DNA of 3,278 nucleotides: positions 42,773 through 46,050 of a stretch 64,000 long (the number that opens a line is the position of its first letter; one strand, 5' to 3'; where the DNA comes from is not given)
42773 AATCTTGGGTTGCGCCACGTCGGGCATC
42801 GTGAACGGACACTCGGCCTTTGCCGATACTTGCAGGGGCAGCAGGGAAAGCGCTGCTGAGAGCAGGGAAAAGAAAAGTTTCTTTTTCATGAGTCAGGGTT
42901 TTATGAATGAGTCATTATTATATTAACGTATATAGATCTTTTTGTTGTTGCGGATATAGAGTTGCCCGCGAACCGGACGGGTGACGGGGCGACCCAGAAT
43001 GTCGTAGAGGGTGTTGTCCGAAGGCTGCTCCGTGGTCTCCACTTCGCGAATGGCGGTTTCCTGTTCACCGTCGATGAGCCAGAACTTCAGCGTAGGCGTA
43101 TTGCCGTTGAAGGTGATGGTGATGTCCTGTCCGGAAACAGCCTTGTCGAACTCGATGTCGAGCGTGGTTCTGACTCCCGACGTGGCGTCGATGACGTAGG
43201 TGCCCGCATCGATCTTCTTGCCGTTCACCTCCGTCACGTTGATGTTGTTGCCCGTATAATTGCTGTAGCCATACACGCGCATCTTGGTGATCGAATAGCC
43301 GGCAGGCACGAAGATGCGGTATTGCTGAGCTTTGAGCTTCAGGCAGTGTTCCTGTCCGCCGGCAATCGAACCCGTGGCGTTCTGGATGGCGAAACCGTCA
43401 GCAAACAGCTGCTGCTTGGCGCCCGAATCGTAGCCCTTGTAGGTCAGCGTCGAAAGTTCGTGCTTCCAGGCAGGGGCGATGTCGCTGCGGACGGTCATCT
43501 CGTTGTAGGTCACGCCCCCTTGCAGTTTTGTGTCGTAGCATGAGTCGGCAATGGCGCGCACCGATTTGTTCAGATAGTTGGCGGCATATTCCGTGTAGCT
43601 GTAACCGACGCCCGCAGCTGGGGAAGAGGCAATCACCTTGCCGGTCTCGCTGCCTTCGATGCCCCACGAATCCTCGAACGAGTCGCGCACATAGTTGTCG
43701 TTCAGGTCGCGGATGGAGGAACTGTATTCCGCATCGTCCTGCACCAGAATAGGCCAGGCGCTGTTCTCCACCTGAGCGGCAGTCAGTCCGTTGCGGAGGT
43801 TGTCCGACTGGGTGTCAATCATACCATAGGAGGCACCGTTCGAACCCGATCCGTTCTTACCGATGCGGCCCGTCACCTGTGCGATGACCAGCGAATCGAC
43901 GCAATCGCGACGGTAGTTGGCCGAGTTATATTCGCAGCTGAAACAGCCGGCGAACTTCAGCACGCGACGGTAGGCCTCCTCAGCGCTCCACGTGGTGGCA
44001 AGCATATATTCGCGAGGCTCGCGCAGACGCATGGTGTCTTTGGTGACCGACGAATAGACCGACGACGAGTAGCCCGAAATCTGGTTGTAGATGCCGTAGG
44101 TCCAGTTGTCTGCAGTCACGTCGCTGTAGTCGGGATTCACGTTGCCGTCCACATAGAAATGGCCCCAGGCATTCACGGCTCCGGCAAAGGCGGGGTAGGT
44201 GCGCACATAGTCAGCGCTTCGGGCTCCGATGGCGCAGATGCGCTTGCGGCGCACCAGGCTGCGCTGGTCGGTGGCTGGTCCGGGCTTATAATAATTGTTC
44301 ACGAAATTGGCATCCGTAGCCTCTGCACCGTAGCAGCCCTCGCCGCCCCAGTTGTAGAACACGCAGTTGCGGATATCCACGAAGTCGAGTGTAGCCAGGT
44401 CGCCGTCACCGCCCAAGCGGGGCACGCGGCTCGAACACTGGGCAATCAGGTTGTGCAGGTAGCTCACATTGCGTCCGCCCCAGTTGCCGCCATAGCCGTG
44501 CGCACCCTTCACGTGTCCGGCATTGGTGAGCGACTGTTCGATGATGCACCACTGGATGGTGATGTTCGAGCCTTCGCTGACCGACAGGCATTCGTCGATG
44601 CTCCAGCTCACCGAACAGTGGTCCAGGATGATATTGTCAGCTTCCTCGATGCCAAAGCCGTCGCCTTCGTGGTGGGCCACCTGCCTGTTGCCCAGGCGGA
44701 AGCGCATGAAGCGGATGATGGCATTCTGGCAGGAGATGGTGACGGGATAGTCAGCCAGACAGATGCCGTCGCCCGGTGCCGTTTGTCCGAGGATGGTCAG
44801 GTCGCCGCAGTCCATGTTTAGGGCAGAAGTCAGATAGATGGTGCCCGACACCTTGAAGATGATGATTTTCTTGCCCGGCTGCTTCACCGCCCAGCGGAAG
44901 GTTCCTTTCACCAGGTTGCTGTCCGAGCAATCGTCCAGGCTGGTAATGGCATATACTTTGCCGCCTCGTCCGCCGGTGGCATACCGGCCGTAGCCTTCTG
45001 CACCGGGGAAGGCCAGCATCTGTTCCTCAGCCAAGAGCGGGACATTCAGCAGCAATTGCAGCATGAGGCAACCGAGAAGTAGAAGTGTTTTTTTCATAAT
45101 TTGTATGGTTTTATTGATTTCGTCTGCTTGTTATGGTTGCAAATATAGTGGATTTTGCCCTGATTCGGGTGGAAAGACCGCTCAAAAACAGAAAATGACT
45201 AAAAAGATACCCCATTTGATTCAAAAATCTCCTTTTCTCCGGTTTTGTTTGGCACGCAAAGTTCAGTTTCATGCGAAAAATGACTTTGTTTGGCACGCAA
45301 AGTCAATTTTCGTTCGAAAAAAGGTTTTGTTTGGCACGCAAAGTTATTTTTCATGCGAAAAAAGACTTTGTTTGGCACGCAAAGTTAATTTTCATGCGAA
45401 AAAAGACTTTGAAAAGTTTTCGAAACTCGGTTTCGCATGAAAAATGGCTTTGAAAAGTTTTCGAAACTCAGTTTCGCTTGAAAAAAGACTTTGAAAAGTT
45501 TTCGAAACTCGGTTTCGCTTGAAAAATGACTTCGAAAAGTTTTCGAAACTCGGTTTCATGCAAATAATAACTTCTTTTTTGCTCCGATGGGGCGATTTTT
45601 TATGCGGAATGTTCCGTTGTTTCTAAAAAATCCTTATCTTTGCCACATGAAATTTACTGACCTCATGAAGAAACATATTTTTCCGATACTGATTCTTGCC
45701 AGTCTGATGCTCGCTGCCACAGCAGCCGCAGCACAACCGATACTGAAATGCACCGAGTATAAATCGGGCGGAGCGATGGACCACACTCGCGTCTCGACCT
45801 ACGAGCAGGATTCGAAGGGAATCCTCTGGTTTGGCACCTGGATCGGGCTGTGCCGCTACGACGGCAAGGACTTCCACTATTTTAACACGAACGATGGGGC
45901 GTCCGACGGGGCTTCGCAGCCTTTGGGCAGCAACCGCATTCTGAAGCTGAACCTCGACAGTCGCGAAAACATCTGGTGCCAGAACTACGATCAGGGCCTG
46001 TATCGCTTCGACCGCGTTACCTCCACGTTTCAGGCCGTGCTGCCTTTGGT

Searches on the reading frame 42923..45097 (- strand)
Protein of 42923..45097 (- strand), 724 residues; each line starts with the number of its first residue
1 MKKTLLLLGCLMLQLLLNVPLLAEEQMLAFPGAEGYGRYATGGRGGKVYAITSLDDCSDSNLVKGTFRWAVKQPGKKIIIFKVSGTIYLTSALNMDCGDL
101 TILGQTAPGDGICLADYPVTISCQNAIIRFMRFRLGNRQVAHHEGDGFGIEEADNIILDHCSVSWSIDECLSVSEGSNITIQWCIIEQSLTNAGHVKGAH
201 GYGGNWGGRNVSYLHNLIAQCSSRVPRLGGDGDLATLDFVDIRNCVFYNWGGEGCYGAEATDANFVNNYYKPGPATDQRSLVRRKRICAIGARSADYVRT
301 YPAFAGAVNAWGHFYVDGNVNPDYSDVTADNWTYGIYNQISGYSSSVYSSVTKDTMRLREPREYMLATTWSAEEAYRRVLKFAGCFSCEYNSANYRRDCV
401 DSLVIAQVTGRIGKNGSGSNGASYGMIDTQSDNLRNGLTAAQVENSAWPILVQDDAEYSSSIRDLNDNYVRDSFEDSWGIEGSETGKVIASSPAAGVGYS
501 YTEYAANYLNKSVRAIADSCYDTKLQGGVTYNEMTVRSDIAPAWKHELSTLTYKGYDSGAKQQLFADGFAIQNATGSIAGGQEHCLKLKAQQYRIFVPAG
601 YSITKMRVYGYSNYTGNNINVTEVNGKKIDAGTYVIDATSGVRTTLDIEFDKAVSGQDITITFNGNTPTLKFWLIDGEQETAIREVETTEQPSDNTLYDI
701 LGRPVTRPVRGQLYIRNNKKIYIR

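Call 6: search_protein_families(library=pfam, proteins=[window:42923-45097:-])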
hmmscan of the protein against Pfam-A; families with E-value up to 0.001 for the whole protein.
window:42923-45097:- (724 aa): 0 families

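Call 43: search_solved_structures(query=window:42923-45097:-, max_evalue=0.01)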
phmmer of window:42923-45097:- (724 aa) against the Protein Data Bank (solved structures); distinct sequences matched with E-value up to 0.01: 3.
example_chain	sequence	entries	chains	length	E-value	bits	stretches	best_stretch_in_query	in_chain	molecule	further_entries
9buj_A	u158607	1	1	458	1.6e-65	224.8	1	25-283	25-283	Pectate lyase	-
6fi2_A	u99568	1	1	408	0.00019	22.9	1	33-186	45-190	VexL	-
1pxz_A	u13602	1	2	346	0.0017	19.8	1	31-178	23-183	Major pollen allergen Jun a 1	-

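Call 48: find_encoding_contigs(protein=window:42923-45097:-, flank=2500, max_places=10)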
Protein window:42923-45097:- (724 aa): no gene with exactly this product is on record in the collection.

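Call 49: find_homologous_proteins(query=window:42923-45097:-, max_evalue=1e-50)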
Query window:42923-45097:- (724 aa): 7729 proteins with E <= 1e-50 among 8000 candidates; the best 120 are listed.
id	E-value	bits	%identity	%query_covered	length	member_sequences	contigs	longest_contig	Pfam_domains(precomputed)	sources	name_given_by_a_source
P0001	0.0e+0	1654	100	98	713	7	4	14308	-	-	-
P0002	0.0e+0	1408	83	100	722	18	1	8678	-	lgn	-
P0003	0.0e+0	1229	73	98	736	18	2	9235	-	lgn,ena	-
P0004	1.2e-295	1000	62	99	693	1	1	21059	-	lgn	-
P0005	1.7e-269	914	57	100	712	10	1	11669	-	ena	-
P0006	9.4e-267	905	58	100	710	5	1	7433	-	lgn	-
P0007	3.4e-266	903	57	100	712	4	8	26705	-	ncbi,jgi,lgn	jgi:pectate lyase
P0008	1.4e-261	888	58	98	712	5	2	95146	PF13229.13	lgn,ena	-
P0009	1.5e-259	881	55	100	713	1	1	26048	-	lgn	-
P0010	1.2e-257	875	55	100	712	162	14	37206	-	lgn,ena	-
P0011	8.8e-254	862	56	97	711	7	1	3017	-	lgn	-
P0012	1.3e-253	862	55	97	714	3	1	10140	-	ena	-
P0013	1.9e-252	858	56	100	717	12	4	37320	-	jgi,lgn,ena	-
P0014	3.5e-251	854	59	93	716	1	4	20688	-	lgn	-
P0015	1.3e-250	852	55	99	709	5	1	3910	-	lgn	-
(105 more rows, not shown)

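Call 50: find_encoding_contigs(protein=P0001, flank=3000, max_places=10)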
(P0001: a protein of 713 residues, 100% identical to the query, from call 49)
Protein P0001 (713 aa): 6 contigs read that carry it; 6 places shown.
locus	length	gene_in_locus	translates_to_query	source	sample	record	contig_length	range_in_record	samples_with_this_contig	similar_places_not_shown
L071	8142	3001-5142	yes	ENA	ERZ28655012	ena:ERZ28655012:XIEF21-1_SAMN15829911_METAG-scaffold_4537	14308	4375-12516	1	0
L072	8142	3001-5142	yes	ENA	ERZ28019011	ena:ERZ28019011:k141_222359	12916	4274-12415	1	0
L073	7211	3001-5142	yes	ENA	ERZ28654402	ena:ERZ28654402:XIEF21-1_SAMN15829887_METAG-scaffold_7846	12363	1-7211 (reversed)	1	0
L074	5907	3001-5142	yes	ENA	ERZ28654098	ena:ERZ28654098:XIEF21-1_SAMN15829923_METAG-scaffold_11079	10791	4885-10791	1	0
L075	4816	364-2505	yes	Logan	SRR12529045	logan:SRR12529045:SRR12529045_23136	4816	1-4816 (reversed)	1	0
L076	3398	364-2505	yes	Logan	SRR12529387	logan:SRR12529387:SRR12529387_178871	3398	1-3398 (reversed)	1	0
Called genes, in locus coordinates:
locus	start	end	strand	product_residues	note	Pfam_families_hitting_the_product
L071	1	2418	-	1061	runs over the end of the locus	PF07494:Reg_prop (faint), PF07495:Y_Y_Y, PF00165:HTH_AraC (weak), PF12833:HTH_18, PF00165:HTH_AraC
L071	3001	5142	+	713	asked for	-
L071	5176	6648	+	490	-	PF12708:Pect-lyase_RHGA_epim (faint), PF00295:Glyco_hydro_28, PF13229:Beta_helix (faint)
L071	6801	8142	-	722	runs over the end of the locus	-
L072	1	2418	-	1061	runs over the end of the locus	PF07494:Reg_prop (faint), PF07495:Y_Y_Y, PF00165:HTH_AraC (weak), PF12833:HTH_18, PF00165:HTH_AraC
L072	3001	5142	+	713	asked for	-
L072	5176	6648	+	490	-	PF12708:Pect-lyase_RHGA_epim (faint), PF00295:Glyco_hydro_28, PF13229:Beta_helix (faint)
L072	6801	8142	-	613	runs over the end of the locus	?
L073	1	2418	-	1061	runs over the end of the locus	PF07494:Reg_prop (faint), PF07495:Y_Y_Y, PF00165:HTH_AraC (weak), PF12833:HTH_18, PF00165:HTH_AraC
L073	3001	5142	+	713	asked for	-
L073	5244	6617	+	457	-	PF12708:Pect-lyase_RHGA_epim (faint), PF00295:Glyco_hydro_28, PF13229:Beta_helix (faint)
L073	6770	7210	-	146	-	?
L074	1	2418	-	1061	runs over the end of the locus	PF07494:Reg_prop (faint), PF07495:Y_Y_Y, PF00165:HTH_AraC (weak), PF12833:HTH_18, PF00165:HTH_AraC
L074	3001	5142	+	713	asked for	-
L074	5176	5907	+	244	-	?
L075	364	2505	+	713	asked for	-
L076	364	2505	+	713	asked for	-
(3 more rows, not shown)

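Call 51: list_cluster_members(proteins=[P0001])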
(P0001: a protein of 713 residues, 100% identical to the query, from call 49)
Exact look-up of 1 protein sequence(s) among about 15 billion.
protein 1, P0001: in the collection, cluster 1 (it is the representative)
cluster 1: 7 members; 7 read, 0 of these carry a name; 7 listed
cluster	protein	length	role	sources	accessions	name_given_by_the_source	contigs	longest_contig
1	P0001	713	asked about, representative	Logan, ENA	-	-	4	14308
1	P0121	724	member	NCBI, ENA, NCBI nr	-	-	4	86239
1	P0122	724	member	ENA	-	-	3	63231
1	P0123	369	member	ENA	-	-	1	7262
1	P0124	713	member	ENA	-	-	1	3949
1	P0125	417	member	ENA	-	-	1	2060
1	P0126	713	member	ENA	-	-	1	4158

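Call 53: find_encoding_contigs(protein=P0122, flank=3000, max_places=6)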
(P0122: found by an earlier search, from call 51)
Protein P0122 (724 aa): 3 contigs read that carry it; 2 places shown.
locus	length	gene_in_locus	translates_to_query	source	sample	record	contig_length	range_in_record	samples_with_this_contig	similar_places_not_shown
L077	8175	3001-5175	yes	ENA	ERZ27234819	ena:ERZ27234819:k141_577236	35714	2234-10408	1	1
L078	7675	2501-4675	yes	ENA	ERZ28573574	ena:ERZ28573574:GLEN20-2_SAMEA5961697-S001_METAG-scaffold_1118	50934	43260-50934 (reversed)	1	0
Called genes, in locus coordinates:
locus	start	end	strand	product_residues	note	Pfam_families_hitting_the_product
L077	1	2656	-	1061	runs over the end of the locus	PF07494:Reg_prop (faint), PF07495:Y_Y_Y, PF00165:HTH_AraC (weak), PF12833:HTH_18, PF00165:HTH_AraC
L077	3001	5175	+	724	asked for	-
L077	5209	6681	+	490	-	PF12708:Pect-lyase_RHGA_epim (faint), PF00295:Glyco_hydro_28, PF13229:Beta_helix (faint)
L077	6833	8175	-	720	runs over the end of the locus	-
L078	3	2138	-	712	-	?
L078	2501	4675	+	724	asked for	-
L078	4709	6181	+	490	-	PF12708:Pect-lyase_RHGA_epim (faint), PF00295:Glyco_hydro_28, PF13229:Beta_helix (faint)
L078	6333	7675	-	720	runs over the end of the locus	-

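Call 54: find_encoding_contigs(protein=P0124, flank=3000, max_places=6)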
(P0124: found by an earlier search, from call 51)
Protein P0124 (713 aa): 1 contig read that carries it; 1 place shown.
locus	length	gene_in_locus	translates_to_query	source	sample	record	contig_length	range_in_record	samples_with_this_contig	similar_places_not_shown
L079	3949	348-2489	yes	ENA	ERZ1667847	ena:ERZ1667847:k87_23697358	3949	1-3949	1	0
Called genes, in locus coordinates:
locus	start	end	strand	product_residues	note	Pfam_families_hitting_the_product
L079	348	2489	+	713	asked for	-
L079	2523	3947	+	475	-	?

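Call 55: find_encoding_contigs(protein=P0126, flank=3000, max_places=6)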
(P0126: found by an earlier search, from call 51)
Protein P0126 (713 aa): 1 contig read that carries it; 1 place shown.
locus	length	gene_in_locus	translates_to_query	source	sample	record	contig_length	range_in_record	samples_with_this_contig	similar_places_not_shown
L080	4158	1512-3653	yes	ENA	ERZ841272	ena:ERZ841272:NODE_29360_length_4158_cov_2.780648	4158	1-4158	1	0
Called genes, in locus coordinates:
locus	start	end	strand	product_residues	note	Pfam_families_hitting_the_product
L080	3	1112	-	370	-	?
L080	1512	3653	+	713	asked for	-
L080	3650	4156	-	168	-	?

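Call 58: find_encoding_contigs(protein=P0002, flank=3000, max_places=4)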
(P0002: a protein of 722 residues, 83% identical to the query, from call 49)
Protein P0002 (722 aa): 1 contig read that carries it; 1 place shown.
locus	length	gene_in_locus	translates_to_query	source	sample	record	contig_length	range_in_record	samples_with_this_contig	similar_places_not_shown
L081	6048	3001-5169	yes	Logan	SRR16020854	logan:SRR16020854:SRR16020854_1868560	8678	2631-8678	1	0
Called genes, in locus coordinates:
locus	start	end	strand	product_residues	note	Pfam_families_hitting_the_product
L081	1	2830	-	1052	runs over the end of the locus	PF07494:Reg_prop (faint), PF07495:Y_Y_Y, PF12833:HTH_18, PF00165:HTH_AraC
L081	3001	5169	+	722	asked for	-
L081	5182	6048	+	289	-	?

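Call 59: find_encoding_contigs(protein=P0003, flank=3000, max_places=4)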
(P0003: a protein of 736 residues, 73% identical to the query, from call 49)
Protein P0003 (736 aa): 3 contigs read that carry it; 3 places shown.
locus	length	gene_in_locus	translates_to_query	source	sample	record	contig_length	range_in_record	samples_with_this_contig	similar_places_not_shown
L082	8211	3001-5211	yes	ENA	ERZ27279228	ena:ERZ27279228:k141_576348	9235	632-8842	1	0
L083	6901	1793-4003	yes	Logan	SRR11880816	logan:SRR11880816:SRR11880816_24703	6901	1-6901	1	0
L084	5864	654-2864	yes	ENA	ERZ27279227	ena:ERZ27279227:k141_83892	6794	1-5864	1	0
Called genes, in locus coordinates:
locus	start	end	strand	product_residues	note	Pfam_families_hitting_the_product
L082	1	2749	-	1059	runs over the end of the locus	PF07494:Reg_prop (faint), PF07495:Y_Y_Y, PF00165:HTH_AraC, PF12833:HTH_18, PF00165:HTH_AraC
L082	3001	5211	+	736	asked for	-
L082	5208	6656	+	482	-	PF12708:Pect-lyase_RHGA_epim (faint), PF00295:Glyco_hydro_28, PF13229:Beta_helix (weak)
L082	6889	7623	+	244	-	PF01925:TauE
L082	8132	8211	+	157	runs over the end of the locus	?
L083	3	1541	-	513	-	?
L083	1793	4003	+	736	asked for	-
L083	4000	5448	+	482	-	PF12708:Pect-lyase_RHGA_epim (faint), PF00295:Glyco_hydro_28, PF13229:Beta_helix (weak)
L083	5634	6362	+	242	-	PF01925:TauE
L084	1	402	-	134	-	?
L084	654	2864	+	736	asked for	-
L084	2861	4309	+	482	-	PF12708:Pect-lyase_RHGA_epim (faint), PF00295:Glyco_hydro_28, PF13229:Beta_helix (weak)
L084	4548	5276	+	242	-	PF01925:TauE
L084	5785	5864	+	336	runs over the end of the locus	?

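Call 94: find_encoding_contigs(protein=P0121, flank=1500, max_places=8)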
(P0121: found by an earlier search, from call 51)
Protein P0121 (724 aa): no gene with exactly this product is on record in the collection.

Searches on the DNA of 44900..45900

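Call 76: search_rna_families(source=window, start=44900, end=45900, threshold=evalue, max_evalue=1)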
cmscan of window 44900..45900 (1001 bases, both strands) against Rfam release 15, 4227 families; matches with E-value up to 1: 16.
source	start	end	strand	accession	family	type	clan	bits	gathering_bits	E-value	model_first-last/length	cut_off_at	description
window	45341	45493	+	RF03926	MIR1435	Gene; miRNA;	-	27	94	0.14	1-186/186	no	MIR1435 microRNA precursor family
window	45264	45322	-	RF03642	MIR5743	Gene; miRNA;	-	24.2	111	0.059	1-81/81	no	MIR5743 microRNA precursor family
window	45274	45353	-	RF03722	MIR4378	Gene; miRNA;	-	23.8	90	0.11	1-91/91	no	MIR4378 microRNA precursor family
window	45380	45452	+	RF03743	MIR7696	Gene; miRNA;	-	23.4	83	0.1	1-88/88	no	MIR7696 microRNA precursor family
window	45275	45393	+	RF03785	mir-974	Gene; miRNA;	-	23.2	90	0.1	1-91/91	no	mir-974 microRNA precursor family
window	45377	45455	+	RF03816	MIR6297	Gene; miRNA;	-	22.9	114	0.17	1-107/107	no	MIR6297 microRNA precursor family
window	45404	45542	+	RF00433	Hsp90_CRE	Cis-reg; thermoregulator;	-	22.1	50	0.2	1-152/152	no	Hsp90 cis-regulatory element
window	45374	45454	+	RF03640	mir-3747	Gene; miRNA;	-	20.6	63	0.29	1-67/67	no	mir-3747 microRNA precursor family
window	45324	45385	+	RF03879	mir-2831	Gene; miRNA;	-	19.7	90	0.62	1-75/75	no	mir-2831 microRNA precursor family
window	45346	45404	-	RF03642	MIR5743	Gene; miRNA;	-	19.7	111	0.99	1-81/81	no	MIR5743 microRNA precursor family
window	45319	45413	+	RF03916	MIR400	Gene; miRNA;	-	18.8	83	0.8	1-103/103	no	MIR400 microRNA precursor family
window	45326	45382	+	RF03362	mir-9436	Gene; miRNA;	-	18.8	80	0.94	1-66/66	no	mir-9436 microRNA precursor family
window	45344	45529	+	RF04128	MIR8562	Gene; miRNA;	-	18.7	211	0.82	1-242/242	no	MIR8562 microRNA precursor family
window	45275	45394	+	RF03246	MIR1515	Gene; miRNA;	-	18.3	140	0.95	1-137/137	no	MIR1515 microRNA precursor family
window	45394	45438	+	RF01611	ceN108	Gene; snRNA; snoRNA; CD-box;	-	17.9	50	0.96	1-70/70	no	Caenorhabditis snoRNA ceN108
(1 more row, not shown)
